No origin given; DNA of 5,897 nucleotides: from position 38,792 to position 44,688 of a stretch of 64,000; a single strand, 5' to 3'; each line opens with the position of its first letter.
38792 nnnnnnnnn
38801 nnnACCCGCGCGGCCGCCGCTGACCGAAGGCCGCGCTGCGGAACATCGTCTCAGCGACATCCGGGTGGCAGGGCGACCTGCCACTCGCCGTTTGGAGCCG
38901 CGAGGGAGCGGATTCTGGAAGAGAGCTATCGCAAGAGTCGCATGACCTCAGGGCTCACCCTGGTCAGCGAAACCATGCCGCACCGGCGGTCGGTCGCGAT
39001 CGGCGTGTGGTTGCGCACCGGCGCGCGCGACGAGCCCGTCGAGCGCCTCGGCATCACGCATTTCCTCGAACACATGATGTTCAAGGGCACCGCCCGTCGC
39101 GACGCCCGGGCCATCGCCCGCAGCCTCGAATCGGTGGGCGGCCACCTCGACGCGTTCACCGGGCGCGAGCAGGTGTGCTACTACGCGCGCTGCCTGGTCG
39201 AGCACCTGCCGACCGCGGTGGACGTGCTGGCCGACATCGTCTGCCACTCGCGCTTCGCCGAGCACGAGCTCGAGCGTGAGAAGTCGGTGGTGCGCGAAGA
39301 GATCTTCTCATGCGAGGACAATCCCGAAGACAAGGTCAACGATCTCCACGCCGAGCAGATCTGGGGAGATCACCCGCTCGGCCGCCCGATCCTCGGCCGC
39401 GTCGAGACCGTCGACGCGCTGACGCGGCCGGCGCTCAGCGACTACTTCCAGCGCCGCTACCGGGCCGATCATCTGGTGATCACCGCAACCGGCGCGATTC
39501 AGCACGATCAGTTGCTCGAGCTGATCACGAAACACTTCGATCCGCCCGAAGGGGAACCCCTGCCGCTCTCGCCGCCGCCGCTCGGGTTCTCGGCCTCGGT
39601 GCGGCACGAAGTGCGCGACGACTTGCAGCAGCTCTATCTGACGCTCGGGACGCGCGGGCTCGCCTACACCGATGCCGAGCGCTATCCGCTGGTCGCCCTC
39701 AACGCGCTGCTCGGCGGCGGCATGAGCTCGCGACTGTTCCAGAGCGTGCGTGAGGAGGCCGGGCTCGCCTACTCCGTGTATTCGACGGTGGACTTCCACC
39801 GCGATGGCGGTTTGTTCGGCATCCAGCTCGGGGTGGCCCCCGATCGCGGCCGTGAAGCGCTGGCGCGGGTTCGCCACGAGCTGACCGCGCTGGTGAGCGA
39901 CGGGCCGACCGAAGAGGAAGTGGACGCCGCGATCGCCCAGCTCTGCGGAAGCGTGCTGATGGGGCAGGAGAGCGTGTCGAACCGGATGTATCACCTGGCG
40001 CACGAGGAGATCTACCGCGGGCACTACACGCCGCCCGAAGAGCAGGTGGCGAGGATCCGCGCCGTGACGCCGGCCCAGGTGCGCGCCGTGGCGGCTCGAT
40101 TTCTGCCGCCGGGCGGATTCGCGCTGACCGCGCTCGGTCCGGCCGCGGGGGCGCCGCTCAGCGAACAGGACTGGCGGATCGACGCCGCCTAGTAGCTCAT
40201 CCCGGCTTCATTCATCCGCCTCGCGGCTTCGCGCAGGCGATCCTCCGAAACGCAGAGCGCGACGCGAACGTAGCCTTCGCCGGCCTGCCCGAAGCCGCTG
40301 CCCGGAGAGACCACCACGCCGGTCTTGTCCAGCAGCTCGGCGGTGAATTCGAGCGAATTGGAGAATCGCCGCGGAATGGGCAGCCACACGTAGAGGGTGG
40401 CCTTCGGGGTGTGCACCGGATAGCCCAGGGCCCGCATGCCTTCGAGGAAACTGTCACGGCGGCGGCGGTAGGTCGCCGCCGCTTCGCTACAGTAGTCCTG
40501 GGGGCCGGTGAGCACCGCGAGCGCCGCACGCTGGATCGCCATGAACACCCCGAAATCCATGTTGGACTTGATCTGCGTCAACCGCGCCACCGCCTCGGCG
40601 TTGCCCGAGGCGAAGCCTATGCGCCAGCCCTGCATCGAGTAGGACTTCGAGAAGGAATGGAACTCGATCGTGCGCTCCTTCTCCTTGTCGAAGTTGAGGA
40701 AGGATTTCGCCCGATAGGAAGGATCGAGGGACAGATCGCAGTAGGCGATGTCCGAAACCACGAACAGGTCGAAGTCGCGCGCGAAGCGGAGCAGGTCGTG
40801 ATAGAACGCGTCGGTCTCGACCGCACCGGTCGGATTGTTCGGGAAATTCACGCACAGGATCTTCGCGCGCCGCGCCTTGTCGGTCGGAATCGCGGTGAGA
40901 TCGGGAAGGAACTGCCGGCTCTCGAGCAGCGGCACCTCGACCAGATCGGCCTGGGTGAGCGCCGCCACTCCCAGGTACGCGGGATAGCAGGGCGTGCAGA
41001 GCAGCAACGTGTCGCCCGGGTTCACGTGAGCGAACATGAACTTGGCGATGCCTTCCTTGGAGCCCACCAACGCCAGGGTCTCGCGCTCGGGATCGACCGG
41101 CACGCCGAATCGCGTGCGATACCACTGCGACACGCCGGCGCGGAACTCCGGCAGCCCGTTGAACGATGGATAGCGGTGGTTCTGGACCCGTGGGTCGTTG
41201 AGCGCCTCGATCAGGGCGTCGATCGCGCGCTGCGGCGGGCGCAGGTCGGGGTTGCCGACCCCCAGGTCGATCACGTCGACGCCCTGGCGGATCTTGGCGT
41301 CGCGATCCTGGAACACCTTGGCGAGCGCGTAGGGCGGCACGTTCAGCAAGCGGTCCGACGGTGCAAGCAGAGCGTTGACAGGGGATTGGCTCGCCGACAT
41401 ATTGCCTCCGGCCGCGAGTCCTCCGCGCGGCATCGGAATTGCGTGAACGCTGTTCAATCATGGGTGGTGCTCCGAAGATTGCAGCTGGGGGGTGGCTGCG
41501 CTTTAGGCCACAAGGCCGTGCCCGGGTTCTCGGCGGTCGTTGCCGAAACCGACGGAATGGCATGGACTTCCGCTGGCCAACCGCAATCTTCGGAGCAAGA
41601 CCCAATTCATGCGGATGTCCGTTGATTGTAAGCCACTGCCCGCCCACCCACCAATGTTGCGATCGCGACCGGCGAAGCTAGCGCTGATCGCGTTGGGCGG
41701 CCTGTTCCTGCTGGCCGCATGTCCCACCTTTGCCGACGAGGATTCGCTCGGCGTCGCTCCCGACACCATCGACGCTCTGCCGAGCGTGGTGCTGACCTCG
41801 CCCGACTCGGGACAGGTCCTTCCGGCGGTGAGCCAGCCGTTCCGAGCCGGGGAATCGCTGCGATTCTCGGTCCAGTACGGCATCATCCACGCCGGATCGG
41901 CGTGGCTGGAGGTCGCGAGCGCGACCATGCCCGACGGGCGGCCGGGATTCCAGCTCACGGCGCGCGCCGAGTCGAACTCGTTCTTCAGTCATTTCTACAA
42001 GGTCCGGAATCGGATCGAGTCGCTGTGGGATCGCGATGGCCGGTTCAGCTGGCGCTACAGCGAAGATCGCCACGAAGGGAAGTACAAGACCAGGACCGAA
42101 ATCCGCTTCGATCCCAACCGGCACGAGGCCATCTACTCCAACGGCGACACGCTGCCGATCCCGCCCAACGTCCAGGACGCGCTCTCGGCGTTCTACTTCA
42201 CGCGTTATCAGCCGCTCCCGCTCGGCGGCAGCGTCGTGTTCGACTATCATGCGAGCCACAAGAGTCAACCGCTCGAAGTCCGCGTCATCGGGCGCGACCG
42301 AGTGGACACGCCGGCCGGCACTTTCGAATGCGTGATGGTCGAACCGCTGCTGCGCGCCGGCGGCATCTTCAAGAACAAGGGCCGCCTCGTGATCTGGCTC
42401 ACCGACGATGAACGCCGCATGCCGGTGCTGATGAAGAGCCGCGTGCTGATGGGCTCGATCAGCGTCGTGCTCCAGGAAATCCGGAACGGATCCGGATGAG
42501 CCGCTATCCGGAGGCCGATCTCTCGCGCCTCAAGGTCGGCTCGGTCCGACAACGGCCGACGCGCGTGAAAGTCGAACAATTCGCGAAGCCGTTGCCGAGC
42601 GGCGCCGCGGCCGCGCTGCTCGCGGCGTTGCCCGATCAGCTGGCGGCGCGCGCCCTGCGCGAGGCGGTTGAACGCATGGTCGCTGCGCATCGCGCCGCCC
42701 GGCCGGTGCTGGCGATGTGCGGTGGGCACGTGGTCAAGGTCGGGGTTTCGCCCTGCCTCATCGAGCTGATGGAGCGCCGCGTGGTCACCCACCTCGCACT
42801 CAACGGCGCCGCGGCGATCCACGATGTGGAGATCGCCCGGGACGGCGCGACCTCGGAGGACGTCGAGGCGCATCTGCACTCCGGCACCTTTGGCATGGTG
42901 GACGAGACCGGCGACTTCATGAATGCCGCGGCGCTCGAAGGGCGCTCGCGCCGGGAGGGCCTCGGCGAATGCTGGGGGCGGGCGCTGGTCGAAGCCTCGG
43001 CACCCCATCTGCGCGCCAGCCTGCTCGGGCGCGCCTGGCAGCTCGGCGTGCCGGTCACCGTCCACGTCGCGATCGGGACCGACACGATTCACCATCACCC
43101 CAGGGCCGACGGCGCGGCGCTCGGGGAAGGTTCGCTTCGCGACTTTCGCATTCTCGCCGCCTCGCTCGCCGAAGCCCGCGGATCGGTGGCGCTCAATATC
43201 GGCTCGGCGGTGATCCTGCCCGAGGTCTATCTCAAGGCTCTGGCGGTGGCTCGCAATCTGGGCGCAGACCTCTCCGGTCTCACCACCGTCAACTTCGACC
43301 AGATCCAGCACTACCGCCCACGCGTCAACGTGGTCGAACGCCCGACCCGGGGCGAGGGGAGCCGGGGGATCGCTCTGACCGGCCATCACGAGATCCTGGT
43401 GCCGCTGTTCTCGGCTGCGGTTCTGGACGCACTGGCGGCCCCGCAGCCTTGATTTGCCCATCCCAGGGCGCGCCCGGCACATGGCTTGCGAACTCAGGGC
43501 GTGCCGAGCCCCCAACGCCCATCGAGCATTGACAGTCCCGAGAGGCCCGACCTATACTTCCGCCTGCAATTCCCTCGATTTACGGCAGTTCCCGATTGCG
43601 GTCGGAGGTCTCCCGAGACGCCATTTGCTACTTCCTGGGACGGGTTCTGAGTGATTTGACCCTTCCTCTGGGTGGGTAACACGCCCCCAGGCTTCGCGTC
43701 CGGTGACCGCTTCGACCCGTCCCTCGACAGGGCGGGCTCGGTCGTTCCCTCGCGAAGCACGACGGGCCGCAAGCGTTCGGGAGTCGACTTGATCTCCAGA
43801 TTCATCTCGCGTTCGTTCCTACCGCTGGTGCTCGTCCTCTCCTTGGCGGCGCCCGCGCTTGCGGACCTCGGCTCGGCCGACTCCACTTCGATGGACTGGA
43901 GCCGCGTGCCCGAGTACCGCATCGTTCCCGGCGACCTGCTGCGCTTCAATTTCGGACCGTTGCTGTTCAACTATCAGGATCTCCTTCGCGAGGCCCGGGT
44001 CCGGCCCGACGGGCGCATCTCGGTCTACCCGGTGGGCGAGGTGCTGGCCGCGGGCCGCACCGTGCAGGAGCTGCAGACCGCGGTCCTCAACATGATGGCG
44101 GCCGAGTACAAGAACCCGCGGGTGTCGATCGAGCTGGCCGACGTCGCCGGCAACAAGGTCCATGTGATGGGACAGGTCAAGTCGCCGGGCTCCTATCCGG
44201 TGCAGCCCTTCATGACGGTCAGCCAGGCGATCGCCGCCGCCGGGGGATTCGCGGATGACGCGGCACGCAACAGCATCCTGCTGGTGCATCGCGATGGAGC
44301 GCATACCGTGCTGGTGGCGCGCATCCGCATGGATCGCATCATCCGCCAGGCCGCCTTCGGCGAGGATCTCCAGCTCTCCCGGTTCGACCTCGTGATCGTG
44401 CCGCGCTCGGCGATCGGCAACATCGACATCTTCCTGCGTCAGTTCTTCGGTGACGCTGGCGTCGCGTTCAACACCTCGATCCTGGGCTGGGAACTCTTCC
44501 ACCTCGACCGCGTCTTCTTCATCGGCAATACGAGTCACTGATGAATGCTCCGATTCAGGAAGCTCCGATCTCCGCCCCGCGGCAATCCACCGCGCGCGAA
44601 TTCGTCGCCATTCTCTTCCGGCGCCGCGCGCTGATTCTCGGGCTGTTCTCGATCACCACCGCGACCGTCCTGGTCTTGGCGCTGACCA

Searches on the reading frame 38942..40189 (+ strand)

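Call 13: search_protein_families(library=pfam, proteins=[window:38942-40189:+], max_evalue=0.001)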
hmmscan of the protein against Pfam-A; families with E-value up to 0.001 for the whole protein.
window:38942-40189:+ (416 aa): 2 families
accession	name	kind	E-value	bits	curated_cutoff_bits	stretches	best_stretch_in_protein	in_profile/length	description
PF00675.25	Peptidase_M16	-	1.5e-40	139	22.3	1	8-152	3-147/149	Insulinase (Peptidase family M16)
PF05193.26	Peptidase_M16_C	-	5.2e-38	131.2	23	1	160-334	2-181/181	Peptidase M16 inactive domain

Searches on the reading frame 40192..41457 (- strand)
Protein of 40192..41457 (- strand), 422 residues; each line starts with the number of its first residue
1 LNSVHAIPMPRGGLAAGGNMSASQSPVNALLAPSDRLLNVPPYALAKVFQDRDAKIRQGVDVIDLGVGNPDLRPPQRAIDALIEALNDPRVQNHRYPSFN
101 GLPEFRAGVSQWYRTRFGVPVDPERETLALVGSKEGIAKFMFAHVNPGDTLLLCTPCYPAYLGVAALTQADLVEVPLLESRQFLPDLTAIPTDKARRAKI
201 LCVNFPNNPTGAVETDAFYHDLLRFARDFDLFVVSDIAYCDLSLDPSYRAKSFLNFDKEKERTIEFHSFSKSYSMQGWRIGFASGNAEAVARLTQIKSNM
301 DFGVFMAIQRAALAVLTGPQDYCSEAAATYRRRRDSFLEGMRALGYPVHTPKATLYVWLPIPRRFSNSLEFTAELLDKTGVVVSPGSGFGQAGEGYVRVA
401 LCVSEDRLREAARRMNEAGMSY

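Call 13: search_protein_families(library=pfam, proteins=[window:40192-41457:-], max_evalue=0.001)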
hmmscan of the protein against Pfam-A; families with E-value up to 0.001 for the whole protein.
window:40192-41457:- (422 aa): 1 family
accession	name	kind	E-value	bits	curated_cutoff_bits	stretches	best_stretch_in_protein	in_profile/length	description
PF00155.27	Aminotran_1_2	-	1.5e-62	212.3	19.7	1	61-414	2-360/361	Aminotransferase class I and II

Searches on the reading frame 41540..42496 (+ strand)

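Call 13: search_protein_families(library=pfam, proteins=[window:41540-42496:+], max_evalue=0.001)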
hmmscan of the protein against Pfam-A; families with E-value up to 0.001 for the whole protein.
window:41540-42496:+ (319 aa): 1 family
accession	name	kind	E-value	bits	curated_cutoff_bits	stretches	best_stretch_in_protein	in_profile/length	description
PF11306.15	DUF3108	-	2.3e-40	139.1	26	1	108-311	1-208/209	Protein of unknown function (DUF3108)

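Call 48: search_protein_families(library=ncbifam, proteins=[window:41540-42496:+], max_evalue=0.001)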
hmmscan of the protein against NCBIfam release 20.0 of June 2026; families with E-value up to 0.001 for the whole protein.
window:41540-42496:+ (319 aa): 0 families

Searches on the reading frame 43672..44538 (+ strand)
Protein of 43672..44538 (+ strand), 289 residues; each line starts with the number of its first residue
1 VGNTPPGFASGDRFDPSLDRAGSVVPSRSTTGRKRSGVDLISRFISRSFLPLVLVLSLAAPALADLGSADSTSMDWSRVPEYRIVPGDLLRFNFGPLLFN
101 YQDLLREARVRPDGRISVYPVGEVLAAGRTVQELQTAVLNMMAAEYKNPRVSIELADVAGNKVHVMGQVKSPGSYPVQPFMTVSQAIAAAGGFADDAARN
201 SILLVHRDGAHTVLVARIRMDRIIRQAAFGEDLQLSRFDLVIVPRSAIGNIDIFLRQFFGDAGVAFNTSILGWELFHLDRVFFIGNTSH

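Call 14: search_protein_families(library=pfam, proteins=[window:43672-44538:+], max_evalue=0.001)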
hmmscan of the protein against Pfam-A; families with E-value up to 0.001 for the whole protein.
window:43672-44538:+ (289 aa): 3 families
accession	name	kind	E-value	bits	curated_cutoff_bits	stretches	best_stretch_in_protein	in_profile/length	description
PF10531.15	SLBB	-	6.5e-14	51.9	27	1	162-209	1-49/55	SLBB domain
PF02563.21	Poly_export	-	2.3e-13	50.5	28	1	80-155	5-76/77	Polysaccharide biosynthesis/export protein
PF22461.2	SLBB_2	-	2.2e-08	34.5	27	1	162-243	2-79/79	SLBB domain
